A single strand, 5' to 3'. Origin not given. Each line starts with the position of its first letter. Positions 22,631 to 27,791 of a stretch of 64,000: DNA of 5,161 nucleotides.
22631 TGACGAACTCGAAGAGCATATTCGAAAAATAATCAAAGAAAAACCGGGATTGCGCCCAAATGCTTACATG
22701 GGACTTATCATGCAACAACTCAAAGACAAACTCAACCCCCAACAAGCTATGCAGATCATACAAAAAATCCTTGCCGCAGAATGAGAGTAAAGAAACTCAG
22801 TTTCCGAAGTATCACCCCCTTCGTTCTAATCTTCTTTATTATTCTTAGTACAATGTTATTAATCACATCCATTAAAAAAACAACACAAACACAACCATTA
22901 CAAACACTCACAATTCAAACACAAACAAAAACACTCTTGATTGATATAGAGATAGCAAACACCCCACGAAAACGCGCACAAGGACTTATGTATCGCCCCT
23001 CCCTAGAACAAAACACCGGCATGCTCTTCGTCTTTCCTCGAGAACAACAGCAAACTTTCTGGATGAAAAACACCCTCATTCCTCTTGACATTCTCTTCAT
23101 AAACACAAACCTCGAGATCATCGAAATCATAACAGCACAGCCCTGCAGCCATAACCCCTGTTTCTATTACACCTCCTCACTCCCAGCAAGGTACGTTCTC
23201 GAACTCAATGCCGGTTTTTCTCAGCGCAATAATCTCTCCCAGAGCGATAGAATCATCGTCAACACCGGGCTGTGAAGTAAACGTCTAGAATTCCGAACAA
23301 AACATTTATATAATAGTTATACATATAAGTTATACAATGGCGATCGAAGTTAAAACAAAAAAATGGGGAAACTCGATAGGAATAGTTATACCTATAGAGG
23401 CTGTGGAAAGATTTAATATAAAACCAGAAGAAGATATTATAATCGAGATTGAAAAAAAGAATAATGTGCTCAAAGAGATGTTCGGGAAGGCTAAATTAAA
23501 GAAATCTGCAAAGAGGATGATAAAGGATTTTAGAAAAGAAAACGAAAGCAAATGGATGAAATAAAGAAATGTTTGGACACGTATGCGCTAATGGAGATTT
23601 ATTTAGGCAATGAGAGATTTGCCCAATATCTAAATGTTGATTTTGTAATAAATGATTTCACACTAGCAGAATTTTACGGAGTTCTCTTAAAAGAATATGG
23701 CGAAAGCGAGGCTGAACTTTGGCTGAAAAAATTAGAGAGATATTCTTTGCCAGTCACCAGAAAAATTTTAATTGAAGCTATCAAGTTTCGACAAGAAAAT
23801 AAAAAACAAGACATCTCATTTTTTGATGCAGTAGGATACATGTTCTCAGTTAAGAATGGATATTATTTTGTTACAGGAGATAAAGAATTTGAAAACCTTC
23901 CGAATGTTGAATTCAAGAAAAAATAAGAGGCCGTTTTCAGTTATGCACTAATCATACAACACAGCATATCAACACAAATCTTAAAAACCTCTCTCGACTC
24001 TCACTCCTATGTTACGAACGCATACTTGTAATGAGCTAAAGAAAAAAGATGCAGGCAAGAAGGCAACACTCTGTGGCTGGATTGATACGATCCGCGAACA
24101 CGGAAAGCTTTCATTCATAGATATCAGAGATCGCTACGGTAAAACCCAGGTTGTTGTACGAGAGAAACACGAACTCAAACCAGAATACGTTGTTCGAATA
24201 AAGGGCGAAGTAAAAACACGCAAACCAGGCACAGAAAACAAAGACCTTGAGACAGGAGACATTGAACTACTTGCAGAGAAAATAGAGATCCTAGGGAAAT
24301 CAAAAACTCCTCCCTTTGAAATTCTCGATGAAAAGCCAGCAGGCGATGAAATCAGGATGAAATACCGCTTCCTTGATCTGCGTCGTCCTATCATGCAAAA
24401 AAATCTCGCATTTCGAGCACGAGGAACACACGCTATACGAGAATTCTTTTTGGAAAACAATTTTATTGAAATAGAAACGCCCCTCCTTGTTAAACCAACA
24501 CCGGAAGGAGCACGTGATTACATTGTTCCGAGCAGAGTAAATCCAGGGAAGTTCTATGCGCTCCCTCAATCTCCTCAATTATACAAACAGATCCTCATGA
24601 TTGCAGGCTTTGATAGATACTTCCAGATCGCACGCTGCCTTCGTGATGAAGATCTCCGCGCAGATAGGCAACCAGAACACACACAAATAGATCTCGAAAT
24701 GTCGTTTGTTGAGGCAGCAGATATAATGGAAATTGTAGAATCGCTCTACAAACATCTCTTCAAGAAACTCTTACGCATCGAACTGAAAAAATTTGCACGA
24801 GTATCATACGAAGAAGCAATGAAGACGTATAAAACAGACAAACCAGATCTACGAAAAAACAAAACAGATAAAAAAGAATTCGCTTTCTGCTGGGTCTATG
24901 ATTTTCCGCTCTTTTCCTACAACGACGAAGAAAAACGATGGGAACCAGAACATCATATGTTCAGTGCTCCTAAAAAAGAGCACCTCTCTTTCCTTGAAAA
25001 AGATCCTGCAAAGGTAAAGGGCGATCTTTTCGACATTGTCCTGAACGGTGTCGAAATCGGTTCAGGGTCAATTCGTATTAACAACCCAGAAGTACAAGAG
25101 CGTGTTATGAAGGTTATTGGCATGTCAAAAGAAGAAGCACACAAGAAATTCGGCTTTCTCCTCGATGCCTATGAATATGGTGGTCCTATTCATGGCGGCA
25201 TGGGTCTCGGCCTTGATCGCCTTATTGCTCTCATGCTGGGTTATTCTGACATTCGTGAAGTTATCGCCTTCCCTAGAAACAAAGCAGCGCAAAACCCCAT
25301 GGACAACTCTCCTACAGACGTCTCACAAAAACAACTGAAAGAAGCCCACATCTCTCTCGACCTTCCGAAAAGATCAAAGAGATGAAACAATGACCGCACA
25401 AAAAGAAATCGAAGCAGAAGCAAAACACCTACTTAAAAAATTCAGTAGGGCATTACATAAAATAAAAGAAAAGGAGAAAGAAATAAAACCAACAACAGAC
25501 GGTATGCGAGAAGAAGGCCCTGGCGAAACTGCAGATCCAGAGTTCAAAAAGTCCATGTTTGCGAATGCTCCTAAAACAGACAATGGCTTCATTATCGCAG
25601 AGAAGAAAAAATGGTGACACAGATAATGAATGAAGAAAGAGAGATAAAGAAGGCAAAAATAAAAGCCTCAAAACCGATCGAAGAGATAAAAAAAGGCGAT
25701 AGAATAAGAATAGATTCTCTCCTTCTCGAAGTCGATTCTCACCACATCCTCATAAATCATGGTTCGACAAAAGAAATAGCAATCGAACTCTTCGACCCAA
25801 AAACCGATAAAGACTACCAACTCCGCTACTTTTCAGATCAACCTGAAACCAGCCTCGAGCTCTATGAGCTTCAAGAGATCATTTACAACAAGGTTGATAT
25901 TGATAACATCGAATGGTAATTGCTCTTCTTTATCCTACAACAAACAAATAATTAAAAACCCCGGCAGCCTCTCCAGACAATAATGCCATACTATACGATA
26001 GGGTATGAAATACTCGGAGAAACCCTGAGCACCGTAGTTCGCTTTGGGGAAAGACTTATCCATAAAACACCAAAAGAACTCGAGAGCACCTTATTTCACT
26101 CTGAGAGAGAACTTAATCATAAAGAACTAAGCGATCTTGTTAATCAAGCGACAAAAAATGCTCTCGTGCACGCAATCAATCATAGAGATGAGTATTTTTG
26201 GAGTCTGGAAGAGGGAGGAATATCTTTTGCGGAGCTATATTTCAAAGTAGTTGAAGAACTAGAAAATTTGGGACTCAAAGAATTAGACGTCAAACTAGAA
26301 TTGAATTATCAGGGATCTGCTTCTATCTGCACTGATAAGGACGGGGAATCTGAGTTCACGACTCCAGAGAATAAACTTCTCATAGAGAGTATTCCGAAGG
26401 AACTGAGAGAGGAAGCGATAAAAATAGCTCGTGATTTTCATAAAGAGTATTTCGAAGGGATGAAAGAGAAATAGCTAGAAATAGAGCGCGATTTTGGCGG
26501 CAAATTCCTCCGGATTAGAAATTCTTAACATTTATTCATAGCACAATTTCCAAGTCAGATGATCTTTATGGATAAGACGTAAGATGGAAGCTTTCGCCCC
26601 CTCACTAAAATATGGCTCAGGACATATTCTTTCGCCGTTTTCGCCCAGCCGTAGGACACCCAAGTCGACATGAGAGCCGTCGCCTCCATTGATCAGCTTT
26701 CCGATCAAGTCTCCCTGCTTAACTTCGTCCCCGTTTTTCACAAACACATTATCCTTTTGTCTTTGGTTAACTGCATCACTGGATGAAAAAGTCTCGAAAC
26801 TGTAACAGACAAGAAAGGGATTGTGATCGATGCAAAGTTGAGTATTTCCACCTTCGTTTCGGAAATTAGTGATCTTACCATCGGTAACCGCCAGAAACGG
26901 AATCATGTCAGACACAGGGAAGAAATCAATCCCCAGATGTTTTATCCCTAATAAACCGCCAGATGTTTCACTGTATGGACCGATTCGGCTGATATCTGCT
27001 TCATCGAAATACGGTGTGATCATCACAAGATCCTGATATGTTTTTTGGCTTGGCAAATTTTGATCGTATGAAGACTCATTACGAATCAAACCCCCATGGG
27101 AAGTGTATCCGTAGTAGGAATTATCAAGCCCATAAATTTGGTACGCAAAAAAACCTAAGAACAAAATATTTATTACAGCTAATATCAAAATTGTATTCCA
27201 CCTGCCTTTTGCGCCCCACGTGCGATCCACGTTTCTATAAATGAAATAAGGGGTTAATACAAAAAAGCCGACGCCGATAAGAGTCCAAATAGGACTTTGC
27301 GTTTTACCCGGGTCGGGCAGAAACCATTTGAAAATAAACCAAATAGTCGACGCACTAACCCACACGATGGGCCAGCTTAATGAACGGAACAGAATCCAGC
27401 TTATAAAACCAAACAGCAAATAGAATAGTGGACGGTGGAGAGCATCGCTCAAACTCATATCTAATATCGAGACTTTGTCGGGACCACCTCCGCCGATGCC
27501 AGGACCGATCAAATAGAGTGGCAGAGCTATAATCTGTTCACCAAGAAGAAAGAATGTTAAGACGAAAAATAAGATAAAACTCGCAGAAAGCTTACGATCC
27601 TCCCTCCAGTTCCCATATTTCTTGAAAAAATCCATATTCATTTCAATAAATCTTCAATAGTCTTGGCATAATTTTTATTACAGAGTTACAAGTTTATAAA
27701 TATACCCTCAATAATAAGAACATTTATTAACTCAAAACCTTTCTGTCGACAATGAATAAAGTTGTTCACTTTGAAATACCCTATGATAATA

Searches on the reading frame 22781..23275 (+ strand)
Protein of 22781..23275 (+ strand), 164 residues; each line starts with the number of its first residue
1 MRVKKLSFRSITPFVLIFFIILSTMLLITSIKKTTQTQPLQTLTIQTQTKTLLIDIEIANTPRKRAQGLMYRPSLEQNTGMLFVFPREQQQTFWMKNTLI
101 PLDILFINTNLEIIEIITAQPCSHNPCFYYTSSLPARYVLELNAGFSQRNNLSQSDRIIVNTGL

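Call 77: search_protein_families(library=pfam, proteins=[window:22781-23275:+], max_evalue=0.0001)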
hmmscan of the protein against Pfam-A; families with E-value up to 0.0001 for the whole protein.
window:22781-23275:+ (164 aa): 1 family
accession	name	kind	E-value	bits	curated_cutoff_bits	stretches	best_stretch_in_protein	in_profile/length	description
PF02643.20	DUF192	-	1.8e-33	115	27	1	54-158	1-94/96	Uncharacterized ACR, COG1430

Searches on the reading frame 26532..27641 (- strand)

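Call 77: search_protein_families(library=pfam, proteins=[window:26532-27641:-], max_evalue=0.0001)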
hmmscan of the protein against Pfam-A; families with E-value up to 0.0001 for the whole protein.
window:26532-27641:- (369 aa): 1 family
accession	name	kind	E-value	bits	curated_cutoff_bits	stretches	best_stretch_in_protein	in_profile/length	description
PF01551.29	Peptidase_M23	-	6.3e-05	23.5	28.7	0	234-331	2-89/96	Peptidase family M23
